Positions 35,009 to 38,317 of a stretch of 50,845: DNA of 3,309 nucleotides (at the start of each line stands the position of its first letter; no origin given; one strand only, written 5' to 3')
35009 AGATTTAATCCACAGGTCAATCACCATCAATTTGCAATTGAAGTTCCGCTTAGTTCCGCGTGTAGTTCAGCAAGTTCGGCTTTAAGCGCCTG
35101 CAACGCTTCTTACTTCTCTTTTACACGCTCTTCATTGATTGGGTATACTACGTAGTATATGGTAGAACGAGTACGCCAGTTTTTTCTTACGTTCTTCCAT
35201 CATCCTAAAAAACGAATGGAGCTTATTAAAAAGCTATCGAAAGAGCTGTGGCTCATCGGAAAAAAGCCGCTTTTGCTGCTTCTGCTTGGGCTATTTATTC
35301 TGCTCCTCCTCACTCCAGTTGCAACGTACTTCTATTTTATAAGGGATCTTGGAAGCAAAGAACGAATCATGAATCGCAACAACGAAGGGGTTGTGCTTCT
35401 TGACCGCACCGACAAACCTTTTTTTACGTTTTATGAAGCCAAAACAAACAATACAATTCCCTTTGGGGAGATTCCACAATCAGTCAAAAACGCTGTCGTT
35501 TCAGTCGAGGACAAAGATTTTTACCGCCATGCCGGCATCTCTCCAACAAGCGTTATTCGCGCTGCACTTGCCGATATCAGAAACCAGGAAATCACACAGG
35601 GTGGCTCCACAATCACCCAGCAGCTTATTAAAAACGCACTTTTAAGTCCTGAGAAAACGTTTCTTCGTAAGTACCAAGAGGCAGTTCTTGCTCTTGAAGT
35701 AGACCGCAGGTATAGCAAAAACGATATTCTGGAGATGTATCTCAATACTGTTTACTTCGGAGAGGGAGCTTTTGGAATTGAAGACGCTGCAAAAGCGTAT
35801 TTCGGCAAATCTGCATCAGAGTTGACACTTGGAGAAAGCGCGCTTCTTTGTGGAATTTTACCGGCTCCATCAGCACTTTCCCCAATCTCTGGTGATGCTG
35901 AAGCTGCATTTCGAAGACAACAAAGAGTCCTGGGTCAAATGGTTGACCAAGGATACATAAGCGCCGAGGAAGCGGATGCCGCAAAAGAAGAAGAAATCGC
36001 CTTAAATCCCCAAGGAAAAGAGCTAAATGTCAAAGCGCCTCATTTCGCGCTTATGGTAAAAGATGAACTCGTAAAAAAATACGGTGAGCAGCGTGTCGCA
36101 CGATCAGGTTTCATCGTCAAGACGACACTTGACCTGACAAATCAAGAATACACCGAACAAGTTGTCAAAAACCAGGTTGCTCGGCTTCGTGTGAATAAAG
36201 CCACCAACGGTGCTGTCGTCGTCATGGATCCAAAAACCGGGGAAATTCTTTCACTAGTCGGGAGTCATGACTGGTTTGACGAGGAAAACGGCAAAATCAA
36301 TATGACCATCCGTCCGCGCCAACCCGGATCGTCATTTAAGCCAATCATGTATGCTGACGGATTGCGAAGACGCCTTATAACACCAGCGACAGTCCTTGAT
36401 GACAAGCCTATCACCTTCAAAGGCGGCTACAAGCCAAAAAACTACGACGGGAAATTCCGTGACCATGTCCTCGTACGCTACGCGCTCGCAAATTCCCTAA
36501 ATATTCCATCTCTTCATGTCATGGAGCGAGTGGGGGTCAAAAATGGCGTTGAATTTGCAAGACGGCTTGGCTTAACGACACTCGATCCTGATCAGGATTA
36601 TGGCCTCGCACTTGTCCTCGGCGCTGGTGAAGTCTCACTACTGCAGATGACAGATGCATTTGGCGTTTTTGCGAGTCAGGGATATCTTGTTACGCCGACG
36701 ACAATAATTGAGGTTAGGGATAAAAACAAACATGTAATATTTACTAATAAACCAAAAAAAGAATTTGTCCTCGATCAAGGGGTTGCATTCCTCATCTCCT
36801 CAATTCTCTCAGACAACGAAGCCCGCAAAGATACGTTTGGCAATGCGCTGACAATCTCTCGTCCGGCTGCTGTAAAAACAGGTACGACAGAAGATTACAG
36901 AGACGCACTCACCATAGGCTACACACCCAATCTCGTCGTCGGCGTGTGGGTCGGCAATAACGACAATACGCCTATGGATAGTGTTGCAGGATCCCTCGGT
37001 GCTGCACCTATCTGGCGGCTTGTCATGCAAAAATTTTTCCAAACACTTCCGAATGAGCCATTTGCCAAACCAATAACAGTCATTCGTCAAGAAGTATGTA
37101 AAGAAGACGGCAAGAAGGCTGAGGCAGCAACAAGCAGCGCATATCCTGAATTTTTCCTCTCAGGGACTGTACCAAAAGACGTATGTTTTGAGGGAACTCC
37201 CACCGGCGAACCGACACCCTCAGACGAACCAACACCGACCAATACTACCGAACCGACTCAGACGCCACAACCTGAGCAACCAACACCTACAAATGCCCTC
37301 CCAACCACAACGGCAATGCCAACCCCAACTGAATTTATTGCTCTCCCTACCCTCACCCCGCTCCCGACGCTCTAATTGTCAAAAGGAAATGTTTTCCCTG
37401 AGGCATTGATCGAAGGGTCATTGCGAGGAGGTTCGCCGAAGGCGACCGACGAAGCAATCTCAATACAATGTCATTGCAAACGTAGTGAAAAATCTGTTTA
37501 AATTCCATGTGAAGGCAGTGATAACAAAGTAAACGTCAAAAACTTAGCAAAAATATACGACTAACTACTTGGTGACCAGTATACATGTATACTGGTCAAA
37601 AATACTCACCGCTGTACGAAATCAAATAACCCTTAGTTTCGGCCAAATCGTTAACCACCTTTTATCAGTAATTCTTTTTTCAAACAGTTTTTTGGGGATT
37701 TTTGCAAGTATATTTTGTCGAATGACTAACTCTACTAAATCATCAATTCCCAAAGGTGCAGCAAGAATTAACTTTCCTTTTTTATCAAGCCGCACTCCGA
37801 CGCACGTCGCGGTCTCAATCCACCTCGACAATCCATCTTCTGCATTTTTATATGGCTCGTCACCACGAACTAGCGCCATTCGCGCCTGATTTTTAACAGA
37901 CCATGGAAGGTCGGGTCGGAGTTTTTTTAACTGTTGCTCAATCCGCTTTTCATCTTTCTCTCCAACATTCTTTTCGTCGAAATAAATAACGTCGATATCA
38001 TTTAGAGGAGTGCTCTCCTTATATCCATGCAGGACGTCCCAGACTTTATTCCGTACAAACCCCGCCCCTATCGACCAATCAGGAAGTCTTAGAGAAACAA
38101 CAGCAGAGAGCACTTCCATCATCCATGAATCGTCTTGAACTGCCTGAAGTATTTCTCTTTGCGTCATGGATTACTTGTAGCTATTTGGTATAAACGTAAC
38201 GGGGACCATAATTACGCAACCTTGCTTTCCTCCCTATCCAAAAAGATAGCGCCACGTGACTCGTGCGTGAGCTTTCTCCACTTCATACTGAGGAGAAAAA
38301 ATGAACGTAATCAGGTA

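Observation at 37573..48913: A 26-nt perfect palindrome occurs four times in 11 kb, twice inside open reading frames and once at a start codon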

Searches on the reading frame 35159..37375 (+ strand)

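Call 75: search_protein_families(library=pfam, proteins=[window:35159-37375:+], max_evalue=0.0001)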
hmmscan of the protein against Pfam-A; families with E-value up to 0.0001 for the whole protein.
window:35159-37375:+ (738 aa): 2 families
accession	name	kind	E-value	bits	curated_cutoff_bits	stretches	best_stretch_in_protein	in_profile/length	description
PF00912.28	Transgly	-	1.2e-61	207.7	27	1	90-261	7-177/178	Transglycosylase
PF00905.27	Transpeptidase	-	1.5e-24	87.2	22.1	1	351-599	1-279/299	Penicillin binding protein transpeptidase domain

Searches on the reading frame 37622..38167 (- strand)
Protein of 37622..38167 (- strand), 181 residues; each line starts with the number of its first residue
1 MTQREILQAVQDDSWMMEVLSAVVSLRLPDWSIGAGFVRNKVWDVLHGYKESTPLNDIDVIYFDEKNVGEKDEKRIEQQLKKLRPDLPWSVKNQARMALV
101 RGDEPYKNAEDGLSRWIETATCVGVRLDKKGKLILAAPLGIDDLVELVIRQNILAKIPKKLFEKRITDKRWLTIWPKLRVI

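Call 11: search_protein_families(library=pfam, proteins=[window:37622-38167:-])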
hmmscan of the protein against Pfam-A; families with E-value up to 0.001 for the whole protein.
window:37622-38167:- (181 aa): 1 family
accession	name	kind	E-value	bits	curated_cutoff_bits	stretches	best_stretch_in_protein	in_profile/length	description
PF06042.17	NTP_transf_6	-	1.4e-59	201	25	1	23-180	3-159/159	Nucleotidyltransferase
